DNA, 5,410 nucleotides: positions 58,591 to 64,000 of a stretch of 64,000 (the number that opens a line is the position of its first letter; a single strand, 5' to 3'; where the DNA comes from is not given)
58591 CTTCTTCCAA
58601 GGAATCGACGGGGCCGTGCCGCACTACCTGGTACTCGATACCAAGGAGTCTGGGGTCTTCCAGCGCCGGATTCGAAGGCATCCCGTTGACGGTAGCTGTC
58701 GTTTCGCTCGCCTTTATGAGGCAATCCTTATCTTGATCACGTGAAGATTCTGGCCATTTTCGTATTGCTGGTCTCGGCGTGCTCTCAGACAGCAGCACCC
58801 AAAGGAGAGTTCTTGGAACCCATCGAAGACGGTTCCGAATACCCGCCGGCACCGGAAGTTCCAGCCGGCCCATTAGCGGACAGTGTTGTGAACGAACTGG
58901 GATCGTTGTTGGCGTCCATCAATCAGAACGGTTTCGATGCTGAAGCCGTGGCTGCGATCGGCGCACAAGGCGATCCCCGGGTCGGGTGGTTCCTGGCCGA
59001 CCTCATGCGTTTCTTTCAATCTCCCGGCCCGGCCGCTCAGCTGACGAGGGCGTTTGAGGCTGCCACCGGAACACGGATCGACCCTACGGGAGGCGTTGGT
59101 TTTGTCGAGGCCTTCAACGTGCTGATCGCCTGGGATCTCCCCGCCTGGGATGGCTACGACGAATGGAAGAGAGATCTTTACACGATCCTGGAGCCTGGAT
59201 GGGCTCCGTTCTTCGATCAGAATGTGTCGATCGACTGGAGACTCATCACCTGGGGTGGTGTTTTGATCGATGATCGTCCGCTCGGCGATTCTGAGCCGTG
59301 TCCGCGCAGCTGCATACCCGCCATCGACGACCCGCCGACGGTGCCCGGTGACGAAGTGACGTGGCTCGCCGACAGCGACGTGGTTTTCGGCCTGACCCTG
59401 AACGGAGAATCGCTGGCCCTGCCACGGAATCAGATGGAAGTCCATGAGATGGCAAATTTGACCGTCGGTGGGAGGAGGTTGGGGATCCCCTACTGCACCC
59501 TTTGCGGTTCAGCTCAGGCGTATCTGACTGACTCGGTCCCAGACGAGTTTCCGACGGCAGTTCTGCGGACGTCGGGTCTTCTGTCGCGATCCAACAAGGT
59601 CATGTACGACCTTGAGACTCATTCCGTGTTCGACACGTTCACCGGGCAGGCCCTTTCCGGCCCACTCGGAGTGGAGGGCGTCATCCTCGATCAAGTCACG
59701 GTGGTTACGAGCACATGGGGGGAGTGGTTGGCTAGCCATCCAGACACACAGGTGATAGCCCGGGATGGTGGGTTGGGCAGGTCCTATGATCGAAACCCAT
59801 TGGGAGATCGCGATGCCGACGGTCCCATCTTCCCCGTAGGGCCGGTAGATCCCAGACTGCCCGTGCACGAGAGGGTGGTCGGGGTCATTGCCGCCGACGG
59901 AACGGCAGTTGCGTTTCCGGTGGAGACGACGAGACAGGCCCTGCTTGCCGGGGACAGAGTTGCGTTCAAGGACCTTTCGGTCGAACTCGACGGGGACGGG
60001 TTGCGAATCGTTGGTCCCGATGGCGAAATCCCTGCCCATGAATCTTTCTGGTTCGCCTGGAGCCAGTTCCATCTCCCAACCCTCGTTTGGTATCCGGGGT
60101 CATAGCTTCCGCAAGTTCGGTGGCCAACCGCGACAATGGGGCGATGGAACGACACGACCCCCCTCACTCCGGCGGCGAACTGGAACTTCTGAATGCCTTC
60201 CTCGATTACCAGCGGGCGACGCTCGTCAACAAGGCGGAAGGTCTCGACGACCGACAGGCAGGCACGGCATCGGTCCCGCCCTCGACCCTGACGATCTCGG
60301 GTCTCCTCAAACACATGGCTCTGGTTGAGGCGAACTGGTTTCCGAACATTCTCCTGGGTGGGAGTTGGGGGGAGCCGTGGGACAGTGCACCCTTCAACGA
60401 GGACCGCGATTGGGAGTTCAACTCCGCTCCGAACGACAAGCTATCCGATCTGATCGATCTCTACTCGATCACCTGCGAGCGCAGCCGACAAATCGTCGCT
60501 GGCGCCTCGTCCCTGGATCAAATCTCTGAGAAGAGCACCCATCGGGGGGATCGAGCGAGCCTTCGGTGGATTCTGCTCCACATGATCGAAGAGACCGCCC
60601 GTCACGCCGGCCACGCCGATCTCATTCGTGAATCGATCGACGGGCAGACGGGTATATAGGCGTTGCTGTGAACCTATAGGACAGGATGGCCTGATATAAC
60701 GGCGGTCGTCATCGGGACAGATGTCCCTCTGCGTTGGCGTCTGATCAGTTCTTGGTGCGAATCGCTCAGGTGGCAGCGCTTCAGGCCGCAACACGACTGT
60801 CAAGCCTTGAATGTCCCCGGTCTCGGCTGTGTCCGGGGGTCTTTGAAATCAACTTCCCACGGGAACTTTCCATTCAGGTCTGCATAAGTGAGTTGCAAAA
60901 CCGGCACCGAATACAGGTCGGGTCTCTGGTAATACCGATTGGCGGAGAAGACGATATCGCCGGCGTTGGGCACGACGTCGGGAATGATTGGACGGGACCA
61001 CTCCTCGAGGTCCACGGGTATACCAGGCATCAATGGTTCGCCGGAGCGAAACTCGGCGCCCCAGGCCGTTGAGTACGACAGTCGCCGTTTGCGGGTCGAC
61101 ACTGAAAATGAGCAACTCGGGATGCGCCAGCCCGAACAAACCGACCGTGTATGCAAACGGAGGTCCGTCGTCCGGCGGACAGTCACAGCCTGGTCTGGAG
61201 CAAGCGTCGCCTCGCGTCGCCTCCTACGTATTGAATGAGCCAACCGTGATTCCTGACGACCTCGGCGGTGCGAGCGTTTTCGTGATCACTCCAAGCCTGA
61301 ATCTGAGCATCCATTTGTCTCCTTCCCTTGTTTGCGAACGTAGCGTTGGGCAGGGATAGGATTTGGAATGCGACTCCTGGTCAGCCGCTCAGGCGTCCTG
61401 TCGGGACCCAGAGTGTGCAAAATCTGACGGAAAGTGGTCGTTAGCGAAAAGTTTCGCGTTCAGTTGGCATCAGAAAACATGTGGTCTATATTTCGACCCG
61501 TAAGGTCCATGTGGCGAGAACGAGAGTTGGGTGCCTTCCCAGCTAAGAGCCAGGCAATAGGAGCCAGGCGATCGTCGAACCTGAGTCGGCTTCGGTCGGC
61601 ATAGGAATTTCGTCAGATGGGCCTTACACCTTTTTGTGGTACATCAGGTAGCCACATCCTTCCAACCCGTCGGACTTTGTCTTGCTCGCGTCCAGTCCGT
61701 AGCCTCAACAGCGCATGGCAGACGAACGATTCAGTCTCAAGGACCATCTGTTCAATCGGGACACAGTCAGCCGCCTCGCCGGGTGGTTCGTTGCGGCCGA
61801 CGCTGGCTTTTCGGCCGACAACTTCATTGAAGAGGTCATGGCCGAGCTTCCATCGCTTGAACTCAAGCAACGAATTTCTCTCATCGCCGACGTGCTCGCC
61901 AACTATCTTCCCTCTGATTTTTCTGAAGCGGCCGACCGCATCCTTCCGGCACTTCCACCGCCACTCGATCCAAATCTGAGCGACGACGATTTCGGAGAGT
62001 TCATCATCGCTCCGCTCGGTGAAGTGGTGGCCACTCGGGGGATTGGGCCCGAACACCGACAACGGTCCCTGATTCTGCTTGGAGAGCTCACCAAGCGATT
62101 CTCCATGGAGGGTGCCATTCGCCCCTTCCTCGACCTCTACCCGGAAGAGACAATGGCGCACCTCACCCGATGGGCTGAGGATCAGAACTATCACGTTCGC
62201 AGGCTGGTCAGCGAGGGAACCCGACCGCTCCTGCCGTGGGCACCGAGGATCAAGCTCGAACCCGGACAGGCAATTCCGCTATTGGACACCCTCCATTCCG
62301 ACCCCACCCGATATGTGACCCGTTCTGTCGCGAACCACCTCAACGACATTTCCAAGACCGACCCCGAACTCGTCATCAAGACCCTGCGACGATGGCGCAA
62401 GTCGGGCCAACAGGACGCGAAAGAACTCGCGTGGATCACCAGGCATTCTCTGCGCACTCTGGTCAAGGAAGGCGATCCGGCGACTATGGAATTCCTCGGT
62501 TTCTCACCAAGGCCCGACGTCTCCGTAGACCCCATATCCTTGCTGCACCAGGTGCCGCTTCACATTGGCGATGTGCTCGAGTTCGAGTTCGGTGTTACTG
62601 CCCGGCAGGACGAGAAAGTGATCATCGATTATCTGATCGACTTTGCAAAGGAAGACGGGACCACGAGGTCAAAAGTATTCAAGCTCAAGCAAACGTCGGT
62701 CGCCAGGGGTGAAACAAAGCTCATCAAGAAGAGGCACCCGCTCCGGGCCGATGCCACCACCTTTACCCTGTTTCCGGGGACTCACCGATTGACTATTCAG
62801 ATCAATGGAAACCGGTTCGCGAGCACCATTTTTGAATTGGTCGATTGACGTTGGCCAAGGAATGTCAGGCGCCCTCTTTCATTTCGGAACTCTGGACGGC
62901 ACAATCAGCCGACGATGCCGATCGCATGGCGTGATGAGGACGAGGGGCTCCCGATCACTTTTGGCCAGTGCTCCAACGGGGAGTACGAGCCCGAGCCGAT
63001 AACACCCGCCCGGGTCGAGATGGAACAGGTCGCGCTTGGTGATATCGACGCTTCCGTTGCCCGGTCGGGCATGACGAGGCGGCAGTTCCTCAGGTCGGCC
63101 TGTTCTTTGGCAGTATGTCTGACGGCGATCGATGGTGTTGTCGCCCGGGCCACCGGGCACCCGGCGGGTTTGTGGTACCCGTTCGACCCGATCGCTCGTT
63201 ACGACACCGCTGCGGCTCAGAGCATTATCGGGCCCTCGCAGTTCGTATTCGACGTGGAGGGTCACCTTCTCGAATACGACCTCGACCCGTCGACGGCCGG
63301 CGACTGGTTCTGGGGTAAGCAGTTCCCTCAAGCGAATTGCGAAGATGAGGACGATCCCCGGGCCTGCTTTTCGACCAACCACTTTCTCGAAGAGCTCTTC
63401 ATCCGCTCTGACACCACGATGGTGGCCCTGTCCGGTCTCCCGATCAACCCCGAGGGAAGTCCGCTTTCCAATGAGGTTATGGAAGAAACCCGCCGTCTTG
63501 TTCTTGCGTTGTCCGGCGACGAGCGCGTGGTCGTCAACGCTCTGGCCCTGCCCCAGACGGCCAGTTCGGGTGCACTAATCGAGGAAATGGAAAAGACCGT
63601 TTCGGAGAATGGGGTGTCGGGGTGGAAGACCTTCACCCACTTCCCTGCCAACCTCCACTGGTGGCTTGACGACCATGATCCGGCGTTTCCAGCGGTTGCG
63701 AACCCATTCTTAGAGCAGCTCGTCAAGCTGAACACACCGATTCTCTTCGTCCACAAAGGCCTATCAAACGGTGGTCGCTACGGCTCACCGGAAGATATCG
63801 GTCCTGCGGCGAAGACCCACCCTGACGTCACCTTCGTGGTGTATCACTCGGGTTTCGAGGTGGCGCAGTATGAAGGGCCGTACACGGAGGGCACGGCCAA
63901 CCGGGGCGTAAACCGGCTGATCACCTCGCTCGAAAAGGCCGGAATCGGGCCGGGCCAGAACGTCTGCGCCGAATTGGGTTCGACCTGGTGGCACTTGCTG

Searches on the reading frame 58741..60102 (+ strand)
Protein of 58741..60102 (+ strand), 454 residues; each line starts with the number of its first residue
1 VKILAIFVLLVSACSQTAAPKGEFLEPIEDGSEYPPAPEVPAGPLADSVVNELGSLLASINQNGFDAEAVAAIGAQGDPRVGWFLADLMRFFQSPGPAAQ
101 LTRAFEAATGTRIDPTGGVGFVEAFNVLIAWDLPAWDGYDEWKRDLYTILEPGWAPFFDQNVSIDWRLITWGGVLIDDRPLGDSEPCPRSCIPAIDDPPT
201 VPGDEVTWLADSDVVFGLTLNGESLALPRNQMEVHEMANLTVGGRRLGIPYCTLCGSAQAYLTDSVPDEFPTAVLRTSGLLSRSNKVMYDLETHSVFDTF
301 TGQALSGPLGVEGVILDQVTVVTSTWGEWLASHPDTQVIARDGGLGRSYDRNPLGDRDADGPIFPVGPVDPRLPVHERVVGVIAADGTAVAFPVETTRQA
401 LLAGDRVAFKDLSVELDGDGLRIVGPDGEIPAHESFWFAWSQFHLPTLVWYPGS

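Call 38: search_protein_families(library=pfam, proteins=[window:58741-60102:+], max_evalue=0.00001)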
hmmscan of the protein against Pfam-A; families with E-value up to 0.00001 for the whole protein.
window:58741-60102:+ (454 aa): 1 family
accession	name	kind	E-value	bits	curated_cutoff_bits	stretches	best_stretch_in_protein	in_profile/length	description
PF11376.13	DUF3179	-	2.6e-55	188.4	27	1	190-419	2-227/292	Protein of unknown function (DUF3179)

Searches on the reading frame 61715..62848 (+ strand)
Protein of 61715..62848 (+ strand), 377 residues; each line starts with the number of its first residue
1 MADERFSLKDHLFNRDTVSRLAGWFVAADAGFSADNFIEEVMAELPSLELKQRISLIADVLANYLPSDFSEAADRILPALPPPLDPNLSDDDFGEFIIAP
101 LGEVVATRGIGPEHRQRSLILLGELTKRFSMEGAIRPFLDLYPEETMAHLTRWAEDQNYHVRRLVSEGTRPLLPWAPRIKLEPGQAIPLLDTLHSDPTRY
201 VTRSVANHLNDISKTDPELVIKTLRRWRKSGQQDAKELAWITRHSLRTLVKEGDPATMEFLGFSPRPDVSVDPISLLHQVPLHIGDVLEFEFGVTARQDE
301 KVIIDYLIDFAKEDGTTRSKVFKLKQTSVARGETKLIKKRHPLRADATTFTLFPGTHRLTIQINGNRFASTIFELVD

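Call 38: search_protein_families(library=pfam, proteins=[window:61715-62845:+], max_evalue=0.00001)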
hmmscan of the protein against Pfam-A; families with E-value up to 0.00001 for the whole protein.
window:61715-62845:+ (377 aa): 0 families

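Call 53: find_encoding_contigs(protein=window:61715-62848:+, flank=10000, max_places=2)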
Protein window:61715-62848:+ (377 aa): no gene with exactly this product is on record in the collection.

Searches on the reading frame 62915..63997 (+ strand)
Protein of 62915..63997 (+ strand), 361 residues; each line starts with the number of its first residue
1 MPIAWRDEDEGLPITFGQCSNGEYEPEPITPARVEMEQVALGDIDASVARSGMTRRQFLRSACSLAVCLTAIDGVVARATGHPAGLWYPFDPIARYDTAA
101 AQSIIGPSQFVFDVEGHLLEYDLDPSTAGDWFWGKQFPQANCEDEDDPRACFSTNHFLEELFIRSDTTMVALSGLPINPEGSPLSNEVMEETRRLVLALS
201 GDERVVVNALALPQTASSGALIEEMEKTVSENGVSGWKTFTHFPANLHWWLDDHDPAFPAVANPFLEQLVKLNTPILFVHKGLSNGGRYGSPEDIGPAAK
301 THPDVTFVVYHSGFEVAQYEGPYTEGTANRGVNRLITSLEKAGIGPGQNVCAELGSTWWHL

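Call 38: search_protein_families(library=pfam, proteins=[window:62915-63997:+], max_evalue=0.00001)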
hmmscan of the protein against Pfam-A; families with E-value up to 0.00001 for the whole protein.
window:62915-63997:+ (361 aa): 1 family
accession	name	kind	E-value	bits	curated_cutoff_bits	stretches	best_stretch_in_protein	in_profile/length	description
PF04909.20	Amidohydro_2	-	3.8e-09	37.1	26.4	1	198-314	73-181/289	Amidohydrolase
